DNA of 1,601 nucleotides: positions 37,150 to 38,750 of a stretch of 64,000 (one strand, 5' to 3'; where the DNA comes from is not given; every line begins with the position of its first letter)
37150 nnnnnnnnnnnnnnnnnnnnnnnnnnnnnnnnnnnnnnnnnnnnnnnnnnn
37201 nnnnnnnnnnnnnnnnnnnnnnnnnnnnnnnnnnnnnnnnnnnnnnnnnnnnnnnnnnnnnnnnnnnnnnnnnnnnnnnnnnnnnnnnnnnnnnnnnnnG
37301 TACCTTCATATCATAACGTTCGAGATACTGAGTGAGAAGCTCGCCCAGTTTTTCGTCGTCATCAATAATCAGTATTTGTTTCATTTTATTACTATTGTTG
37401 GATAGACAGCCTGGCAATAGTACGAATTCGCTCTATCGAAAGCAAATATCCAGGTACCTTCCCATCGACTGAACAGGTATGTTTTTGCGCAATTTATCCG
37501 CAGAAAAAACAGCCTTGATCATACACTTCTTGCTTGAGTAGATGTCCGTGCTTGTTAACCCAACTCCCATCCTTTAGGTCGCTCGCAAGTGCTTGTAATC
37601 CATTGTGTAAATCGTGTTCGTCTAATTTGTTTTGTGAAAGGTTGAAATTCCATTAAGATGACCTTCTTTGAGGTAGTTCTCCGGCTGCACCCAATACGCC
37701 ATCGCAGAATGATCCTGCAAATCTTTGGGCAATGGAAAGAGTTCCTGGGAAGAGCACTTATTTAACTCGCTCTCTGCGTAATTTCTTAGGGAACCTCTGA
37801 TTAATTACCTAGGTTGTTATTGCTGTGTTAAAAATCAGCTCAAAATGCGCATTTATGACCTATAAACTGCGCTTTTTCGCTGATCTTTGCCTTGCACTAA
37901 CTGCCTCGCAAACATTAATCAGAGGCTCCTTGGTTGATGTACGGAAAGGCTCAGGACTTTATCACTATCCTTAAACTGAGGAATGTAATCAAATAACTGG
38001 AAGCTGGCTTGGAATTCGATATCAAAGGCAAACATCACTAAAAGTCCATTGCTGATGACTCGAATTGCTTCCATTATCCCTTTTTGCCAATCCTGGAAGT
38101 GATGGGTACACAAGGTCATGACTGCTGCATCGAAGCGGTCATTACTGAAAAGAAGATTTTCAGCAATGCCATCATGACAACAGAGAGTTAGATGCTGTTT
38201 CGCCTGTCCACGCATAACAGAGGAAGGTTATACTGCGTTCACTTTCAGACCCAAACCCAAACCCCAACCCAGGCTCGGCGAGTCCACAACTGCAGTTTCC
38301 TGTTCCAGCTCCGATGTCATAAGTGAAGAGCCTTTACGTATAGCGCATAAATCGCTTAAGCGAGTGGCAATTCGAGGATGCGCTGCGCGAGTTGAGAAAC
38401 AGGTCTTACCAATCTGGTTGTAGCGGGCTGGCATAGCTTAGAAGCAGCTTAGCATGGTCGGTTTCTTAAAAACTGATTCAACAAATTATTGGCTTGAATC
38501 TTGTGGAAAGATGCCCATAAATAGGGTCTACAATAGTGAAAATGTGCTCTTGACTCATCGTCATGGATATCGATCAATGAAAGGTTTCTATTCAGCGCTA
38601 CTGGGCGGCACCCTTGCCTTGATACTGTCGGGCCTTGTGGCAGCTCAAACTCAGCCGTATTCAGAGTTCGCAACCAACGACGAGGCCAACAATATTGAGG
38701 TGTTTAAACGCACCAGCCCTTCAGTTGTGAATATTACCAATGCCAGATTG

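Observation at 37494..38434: MITE-A caught inside a coding sequence: removing the element plus 4 bp leaves a methyltransferase reading frame open across the junction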

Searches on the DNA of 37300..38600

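Call 45: search_rna_families(source=window, start=37300, end=38600, threshold=evalue, max_evalue=1)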
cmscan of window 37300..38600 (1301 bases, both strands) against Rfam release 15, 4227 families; matches with E-value up to 1: 0.
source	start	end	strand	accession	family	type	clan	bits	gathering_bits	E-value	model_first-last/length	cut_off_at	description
